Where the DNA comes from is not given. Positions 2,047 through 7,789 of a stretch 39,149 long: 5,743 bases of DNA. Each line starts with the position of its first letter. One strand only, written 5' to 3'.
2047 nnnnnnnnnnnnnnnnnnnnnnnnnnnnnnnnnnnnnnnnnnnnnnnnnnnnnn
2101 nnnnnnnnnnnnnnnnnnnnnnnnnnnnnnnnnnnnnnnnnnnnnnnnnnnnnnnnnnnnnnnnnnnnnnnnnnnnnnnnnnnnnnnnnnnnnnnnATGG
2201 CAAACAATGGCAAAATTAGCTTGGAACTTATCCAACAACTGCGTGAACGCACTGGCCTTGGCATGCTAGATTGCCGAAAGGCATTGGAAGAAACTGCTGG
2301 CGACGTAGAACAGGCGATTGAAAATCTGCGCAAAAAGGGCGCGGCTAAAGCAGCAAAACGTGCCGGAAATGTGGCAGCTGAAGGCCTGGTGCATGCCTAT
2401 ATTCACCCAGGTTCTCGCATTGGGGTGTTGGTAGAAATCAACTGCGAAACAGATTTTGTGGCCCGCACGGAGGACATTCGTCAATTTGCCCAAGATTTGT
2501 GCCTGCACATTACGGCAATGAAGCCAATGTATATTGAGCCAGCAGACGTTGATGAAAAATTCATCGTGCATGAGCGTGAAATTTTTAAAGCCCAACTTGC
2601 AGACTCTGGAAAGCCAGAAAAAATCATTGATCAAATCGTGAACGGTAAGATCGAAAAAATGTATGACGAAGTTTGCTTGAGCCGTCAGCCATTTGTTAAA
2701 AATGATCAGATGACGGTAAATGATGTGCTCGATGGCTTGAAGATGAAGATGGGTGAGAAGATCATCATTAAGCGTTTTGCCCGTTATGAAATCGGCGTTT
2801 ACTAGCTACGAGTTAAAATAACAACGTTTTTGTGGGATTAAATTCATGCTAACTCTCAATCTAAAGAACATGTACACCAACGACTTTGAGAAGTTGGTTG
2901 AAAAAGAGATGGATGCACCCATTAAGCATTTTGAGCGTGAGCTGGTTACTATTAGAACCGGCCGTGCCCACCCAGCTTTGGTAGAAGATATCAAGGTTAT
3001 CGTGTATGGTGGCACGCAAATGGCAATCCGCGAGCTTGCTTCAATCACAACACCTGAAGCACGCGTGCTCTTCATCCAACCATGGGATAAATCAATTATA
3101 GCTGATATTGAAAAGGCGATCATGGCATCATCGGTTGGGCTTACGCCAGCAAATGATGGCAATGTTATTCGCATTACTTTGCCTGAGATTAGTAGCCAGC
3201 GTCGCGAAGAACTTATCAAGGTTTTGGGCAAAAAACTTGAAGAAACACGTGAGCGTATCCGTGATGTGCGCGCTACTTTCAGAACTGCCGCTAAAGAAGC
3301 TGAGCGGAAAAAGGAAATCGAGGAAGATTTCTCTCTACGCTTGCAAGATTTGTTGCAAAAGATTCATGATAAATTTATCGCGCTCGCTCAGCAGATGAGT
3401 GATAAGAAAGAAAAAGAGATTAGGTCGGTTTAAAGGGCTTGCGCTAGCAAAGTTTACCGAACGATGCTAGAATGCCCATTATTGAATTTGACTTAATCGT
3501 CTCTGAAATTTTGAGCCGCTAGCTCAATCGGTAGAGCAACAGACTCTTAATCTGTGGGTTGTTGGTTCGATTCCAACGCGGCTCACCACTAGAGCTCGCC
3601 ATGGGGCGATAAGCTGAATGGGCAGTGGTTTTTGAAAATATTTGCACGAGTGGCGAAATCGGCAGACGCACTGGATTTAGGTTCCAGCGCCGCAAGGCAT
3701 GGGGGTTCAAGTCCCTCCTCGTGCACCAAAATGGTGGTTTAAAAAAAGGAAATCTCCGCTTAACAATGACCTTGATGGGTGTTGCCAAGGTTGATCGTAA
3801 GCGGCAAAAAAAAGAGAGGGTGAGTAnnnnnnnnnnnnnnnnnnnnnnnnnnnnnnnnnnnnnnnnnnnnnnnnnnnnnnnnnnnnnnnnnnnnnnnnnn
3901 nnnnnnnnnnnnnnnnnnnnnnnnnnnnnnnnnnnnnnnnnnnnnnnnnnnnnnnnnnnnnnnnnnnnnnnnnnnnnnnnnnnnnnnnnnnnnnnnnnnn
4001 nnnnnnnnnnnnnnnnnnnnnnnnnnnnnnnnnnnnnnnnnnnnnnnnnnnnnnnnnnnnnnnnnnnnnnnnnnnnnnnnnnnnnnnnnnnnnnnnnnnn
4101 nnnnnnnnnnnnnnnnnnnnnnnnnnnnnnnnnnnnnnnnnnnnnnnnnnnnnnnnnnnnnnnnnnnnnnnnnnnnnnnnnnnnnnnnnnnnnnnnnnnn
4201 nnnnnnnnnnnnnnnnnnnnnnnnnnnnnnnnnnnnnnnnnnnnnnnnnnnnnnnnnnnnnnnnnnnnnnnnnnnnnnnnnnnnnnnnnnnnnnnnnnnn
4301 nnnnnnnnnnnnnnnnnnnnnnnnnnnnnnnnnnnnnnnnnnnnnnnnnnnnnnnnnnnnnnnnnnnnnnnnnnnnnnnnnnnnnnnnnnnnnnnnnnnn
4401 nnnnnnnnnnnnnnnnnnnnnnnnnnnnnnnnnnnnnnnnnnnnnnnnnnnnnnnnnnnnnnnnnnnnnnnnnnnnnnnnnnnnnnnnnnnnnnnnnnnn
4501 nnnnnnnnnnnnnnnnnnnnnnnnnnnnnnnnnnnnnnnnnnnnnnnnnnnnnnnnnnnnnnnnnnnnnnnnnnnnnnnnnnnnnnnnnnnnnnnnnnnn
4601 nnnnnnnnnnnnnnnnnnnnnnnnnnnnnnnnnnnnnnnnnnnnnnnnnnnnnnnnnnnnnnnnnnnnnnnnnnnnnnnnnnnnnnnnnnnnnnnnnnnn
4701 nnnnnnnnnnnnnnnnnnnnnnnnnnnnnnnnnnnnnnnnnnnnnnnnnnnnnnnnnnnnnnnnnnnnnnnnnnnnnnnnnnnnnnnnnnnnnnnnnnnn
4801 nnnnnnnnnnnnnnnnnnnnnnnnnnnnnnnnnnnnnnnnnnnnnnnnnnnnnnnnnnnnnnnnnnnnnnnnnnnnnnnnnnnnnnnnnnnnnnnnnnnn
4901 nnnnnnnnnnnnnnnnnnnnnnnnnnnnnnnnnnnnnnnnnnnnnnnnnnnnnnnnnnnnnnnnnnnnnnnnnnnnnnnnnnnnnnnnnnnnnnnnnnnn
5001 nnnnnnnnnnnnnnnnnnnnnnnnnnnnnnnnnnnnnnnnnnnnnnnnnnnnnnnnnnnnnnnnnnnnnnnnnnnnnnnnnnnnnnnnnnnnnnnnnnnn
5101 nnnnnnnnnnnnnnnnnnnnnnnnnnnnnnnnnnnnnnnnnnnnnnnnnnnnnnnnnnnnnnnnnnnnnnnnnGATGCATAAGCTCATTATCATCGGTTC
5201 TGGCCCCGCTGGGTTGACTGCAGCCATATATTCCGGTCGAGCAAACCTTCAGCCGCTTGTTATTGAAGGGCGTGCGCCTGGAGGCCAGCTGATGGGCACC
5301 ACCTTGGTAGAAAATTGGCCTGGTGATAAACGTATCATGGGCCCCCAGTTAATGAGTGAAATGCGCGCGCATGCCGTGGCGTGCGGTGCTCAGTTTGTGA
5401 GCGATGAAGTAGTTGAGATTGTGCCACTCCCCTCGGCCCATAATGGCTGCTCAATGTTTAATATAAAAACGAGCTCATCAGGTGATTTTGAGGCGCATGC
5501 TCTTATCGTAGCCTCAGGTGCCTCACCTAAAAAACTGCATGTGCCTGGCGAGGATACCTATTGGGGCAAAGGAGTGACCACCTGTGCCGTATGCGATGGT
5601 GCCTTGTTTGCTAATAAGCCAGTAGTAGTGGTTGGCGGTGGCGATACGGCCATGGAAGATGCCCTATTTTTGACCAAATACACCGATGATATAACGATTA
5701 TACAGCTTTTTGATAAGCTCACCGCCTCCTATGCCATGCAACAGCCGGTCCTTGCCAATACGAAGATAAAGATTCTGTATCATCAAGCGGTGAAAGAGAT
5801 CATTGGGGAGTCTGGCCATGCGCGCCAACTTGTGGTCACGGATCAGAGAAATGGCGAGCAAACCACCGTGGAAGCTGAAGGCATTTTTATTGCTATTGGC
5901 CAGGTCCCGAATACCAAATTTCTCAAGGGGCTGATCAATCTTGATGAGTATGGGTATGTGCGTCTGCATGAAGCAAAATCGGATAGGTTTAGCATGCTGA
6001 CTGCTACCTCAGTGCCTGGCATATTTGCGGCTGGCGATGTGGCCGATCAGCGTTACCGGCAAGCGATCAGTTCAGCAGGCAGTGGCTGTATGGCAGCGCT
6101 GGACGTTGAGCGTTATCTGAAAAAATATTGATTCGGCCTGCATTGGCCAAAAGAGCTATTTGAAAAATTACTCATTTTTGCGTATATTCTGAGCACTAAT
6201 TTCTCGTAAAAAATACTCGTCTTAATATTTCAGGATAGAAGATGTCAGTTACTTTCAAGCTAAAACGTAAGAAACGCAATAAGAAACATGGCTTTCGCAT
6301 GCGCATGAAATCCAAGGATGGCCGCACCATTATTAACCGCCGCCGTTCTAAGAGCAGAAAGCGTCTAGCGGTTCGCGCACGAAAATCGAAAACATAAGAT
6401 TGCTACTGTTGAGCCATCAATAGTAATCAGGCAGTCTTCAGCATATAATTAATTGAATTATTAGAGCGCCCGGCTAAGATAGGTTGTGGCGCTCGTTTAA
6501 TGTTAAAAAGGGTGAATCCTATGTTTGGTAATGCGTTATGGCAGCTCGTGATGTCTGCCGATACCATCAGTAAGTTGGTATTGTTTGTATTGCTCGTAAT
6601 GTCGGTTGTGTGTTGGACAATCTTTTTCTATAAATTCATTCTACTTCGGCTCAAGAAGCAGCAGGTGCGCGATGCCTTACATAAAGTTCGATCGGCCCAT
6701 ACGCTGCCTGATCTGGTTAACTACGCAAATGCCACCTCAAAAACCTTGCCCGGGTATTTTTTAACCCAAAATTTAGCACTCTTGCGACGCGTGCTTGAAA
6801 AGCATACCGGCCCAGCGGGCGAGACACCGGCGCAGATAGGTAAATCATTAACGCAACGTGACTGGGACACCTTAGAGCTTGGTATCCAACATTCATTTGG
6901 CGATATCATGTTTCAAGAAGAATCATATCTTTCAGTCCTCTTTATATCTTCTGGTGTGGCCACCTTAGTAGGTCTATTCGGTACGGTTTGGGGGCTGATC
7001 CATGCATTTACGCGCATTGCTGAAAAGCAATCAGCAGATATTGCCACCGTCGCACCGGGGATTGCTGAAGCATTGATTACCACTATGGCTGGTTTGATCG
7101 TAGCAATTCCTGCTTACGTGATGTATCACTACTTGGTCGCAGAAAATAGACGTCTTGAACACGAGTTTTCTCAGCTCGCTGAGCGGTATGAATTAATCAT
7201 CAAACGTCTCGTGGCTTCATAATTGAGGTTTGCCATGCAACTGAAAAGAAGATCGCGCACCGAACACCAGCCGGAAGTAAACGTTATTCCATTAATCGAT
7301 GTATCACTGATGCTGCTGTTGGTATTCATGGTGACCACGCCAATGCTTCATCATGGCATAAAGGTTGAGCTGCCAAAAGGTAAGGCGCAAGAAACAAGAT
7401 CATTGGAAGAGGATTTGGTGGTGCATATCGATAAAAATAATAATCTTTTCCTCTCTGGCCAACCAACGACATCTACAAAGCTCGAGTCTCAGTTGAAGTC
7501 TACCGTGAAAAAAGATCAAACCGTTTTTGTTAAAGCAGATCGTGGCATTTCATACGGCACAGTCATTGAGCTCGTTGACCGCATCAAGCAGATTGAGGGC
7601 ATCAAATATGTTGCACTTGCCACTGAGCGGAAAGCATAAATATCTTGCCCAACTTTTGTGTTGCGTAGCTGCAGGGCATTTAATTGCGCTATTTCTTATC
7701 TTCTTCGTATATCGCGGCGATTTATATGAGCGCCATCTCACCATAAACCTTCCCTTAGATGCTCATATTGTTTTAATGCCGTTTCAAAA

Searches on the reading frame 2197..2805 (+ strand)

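Call 43: search_protein_families(library=pfam, proteins=[window:2197-2805:+], max_evalue=0.0001)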
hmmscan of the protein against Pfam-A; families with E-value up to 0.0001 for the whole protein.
window:2197-2805:+ (202 aa): 2 families
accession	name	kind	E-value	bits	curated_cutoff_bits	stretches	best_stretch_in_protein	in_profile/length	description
PF00889.24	EF_TS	-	3.1e-39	135.1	27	1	52-200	68-203/204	Elongation factor TS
PF25025.1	EF-Ts_N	-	5.1e-05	23.6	33.2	1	10-47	15-53/60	Elongation factor Ts, mitochondrial, N-terminal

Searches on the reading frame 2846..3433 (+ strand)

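Call 43: search_protein_families(library=pfam, proteins=[window:2846-3433:+], max_evalue=0.0001)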
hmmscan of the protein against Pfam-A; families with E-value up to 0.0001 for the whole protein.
window:2846-3433:+ (195 aa): 1 family
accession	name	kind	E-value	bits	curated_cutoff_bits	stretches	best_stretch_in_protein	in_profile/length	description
PF01765.24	RRF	-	4.4e-51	173.4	29.7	1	29-192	1-163/164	Ribosome recycling factor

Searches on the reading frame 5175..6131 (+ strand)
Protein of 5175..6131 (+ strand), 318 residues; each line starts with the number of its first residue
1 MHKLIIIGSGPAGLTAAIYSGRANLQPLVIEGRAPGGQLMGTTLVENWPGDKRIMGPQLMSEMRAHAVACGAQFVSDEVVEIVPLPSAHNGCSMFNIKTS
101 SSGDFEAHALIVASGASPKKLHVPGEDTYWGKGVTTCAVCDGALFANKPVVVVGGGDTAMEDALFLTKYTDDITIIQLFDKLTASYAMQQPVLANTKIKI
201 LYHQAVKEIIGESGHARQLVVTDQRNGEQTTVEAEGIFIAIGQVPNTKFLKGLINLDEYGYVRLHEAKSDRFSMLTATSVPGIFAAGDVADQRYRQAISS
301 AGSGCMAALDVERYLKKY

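Call 3: search_protein_families(library=pfam, proteins=[window:5175-6131:+], max_evalue=0.01)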
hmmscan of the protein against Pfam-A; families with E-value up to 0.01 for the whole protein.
window:5175-6131:+ (318 aa): 12 families
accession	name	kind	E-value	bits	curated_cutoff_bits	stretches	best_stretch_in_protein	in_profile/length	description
PF07992.20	Pyr_redox_2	-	6.1e-46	157.6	26.1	1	3-302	2-289/291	Pyridine nucleotide-disulphide oxidoreductase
PF13738.12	Pyr_redox_3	-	2.5e-23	83.3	30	2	92-287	111-305/305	Pyridine nucleotide-disulphide oxidoreductase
PF00070.33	Pyr_redox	-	8.8e-12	45.8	22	1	150-222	2-80/82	Pyridine nucleotide-disulphide oxidoreductase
PF00890.30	FAD_binding_2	-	3.4e-07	30.2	20.4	1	4-37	2-36/414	FAD binding domain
PF03486.20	HI0933_like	-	2.8e-06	27.4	50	1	3-33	2-32/244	HI0933-like protein Rossmann domain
PF12831.13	FAD_oxidored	-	6.2e-06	26.2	27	1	4-41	2-40/416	FAD dependent oxidoreductase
PF13434.12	Lys_Orn_oxgnase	-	2.3e-05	24.2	21.3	0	199-245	111-159/339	L-lysine 6-monooxygenase/L-ornithine 5-monooxygenase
PF01946.23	Thi4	-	2.6e-05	24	26.2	1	4-38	20-56/235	Thi4 family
PF13450.12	NAD_binding_8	-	0.00039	21.1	21.9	1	6-39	1-35/68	NAD(P)-binding Rossmann-like domain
PF01134.28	GIDA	-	0.00052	19.6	22.1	0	4-30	2-28/391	Glucose inhibited division protein A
PF01266.30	DAO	-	0.00054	20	27.9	0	4-37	2-37/353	FAD dependent oxidoreductase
PF13241.12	NAD_binding_7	-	0.0091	17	22.1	0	146-178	6-38/104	Putative NAD(P)-binding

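Call 4: search_protein_families(library=ncbifam, proteins=[window:5175-6131:+], max_evalue=0.01)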
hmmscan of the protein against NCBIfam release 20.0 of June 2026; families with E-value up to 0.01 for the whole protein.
window:5175-6131:+ (318 aa): 72 families (the best 25 are shown)
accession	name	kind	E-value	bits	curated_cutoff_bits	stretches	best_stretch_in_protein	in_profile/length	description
TIGR01292.1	TRX_reduct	equivalog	5.8e-105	350.4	343.45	1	3-315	2-300/300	thioredoxin-disulfide reductase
TIGR03143.1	AhpF_homolog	hypoth_equivalog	9.1e-75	252.3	687.65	1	2-317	5-310/555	putative alkyl hydroperoxide reductase F subunit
NF007614.0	PRK10262.1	equivalog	1.7e-74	250.8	644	1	3-316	8-315/321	thioredoxin-disulfide reductase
TIGR03140.1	AhpF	equivalog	1.4e-65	221.8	502.9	1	4-311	215-508/515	alkyl hydroperoxide reductase subunit F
TIGR01350.1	lipoamide_DH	equivalog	8.7e-22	77.4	408.8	2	98-292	122-311/461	dihydrolipoyl dehydrogenase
TIGR04018.1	Bthiol_YpdA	hypoth_equivalog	2.8e-20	72.4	339.9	2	93-292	101-291/316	YpdA family putative bacillithiol disulfide reductase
TIGR02053.1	MerA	equivalog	9.3e-18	64.4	454.45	1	105-309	128-326/465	mercury(II) reductase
NF004945.0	PRK06292.2-3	equivalog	1.3e-14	54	494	1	103-292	126-307/457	dihydrolipoyl dehydrogenase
NF009410.0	PRK12771.1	subfamily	4.7e-14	51.9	516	1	108-316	225-446/566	NAD(P)-binding protein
TIGR03385.1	CoA_CoA_reduc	equivalog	8.6e-14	51.1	578.8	1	105-295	100-288/439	CoA-disulfide reductase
NF004943.0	PRK06292.2-1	equivalog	9.3e-14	51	432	1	105-290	130-308/456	dihydrolipoyl dehydrogenase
NF005883.0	PRK07845.1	equivalog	4.9e-13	48.9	479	2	100-292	133-316/466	NAD(P)H-quinone dehydrogenase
NF041087.1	bile_acid_BaiCD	equivalog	3.3e-12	45.3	825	1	2-245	381-599/642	bile acid Fe-S flavoenzyme BaiCD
NF004947.0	PRK06292.2-5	equivalog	1.1e-11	44.4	592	1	147-292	169-312/474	dihydrolipoyl dehydrogenase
NF045599.1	bili_reduct_long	exception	2.3e-11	42.7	750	1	2-251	382-607/641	bilirubin reductase, long form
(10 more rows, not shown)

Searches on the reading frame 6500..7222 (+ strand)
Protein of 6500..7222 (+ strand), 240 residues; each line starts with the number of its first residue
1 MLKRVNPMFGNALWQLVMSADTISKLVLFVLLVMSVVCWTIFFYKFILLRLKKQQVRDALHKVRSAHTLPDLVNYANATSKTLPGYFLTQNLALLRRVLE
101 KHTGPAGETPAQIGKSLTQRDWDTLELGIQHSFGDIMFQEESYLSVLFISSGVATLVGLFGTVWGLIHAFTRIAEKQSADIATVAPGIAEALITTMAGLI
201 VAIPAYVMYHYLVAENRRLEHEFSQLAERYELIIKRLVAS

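Call 43: search_protein_families(library=pfam, proteins=[window:6500-7222:+], max_evalue=0.0001)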
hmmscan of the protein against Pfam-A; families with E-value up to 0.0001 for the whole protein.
window:6500-7222:+ (240 aa): 2 families
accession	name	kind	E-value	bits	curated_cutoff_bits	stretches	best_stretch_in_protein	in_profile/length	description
PF01618.21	MotA_ExbB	-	7.2e-29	100.6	22.9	1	120-223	22-125/127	MotA/TolQ/ExbB proton channel family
PF18920.5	DUF5671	-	2.5e-05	24.6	28.4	1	154-222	7-73/132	Domain of unknown function (DUF5671)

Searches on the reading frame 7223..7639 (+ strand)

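Call 43: search_protein_families(library=pfam, proteins=[window:7223-7639:+], max_evalue=0.0001)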
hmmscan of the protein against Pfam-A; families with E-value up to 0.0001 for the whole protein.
window:7223-7639:+ (138 aa): 1 family
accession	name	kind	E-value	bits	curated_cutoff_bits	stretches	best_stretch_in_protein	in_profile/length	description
PF02472.21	ExbD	-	1.5e-25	90.2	25.4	1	14-136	3-127/128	Biopolymer transport protein ExbD/TolR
